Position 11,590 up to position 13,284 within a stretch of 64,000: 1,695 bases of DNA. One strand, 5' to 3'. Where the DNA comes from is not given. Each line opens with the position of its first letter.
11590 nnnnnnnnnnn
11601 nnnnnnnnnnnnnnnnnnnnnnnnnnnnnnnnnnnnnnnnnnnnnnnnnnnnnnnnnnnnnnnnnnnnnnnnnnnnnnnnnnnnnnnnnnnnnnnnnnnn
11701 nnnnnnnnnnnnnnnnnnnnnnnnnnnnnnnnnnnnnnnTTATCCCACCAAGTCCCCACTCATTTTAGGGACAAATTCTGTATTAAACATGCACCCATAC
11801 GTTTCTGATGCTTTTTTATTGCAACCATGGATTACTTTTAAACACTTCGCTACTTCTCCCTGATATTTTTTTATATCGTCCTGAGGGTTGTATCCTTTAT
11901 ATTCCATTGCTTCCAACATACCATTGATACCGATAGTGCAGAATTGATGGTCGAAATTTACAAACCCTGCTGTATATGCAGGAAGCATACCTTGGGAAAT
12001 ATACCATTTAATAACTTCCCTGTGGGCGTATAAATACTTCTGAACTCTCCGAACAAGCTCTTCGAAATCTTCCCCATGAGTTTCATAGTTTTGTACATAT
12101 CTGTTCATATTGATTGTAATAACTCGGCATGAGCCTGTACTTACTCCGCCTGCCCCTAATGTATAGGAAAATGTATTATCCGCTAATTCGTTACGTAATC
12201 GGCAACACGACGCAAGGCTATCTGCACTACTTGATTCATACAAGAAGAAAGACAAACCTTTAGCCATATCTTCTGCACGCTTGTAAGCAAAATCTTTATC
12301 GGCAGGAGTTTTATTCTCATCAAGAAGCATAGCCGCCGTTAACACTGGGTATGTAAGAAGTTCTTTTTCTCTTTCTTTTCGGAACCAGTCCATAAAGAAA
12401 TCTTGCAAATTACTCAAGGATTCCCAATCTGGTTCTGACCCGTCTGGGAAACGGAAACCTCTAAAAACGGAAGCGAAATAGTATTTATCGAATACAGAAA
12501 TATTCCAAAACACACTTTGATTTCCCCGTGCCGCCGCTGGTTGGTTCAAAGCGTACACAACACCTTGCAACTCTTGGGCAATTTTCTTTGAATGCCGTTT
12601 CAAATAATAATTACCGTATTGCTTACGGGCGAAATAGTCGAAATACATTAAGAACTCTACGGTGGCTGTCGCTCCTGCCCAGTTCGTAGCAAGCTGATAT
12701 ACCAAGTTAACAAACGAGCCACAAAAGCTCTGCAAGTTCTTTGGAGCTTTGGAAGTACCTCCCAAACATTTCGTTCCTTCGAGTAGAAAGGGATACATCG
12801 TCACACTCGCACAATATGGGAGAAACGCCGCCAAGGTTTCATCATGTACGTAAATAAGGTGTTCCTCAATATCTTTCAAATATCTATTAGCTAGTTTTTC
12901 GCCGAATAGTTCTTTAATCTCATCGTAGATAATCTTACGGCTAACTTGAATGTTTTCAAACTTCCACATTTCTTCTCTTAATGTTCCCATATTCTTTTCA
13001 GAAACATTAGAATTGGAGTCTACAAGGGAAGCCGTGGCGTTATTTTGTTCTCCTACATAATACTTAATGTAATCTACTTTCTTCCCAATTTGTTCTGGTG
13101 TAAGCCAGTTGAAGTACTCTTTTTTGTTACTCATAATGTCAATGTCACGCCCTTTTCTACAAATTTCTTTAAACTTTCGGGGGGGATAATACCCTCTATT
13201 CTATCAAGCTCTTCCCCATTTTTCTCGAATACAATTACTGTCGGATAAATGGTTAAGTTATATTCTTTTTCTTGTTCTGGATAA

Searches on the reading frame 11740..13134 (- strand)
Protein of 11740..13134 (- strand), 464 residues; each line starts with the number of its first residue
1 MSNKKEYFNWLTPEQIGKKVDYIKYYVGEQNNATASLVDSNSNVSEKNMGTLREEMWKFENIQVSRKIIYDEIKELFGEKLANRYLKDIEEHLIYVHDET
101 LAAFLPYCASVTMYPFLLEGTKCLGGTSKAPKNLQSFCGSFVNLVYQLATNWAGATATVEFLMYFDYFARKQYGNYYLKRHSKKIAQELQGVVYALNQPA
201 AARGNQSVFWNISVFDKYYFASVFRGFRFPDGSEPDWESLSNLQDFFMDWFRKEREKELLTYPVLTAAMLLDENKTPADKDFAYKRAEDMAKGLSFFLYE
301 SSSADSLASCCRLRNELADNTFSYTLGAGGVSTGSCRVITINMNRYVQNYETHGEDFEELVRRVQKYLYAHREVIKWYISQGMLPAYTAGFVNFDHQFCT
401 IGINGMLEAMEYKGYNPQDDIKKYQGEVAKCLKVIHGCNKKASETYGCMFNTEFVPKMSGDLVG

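Call 38: find_related_loci(query=window:11740-13134:-, collection=viral_contigs, flank=10000)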
Query window:11740-13134:- (464 aa) in viral_contigs; peptide patterns used: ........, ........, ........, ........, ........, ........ (x = any residue, [..] = any of these).
157 stretches matched a pattern; 157 encode a relative of the query (tblastn E <= 1e-3); the best 80 are kept; 80 distinct loci.
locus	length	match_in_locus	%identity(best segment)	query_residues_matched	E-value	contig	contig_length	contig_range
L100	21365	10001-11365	75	1-456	0e+0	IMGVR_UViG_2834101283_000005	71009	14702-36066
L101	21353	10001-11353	65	4-459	0e+0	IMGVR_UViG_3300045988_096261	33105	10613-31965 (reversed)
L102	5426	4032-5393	60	8-459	0e+0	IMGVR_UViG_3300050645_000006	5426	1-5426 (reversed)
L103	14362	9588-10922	63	6-456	0e+0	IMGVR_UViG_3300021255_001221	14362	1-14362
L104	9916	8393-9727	62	8-456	2e-180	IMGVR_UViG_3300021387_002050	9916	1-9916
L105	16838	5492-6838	61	4-456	3e-180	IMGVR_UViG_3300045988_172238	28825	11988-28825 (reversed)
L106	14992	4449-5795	61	4-456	3e-180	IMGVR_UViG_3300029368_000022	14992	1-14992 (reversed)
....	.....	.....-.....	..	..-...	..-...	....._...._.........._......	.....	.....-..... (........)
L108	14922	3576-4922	59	4-456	6e-178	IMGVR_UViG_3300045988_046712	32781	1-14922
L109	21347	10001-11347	59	4-456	6e-178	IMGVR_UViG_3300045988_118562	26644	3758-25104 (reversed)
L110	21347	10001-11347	59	4-456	6e-178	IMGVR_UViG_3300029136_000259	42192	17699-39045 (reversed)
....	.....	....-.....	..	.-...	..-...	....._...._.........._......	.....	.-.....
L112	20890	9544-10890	59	4-456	5e-178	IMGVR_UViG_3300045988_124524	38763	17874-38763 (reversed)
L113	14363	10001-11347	59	4-456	2e-177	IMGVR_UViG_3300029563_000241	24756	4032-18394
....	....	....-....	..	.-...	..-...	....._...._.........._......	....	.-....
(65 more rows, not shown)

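Call 40: search_protein_families(library=pfam, proteins=[window:11740-13134:-], max_evalue=0.001)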
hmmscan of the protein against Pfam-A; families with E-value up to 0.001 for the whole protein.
window:11740-13134:- (464 aa): 1 family
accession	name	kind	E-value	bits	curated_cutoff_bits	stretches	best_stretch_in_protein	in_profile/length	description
PF13597.11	NRDD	-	3.7e-63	214.5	26.2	1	60-456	7-414/562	Anaerobic ribonucleoside-triphosphate reductase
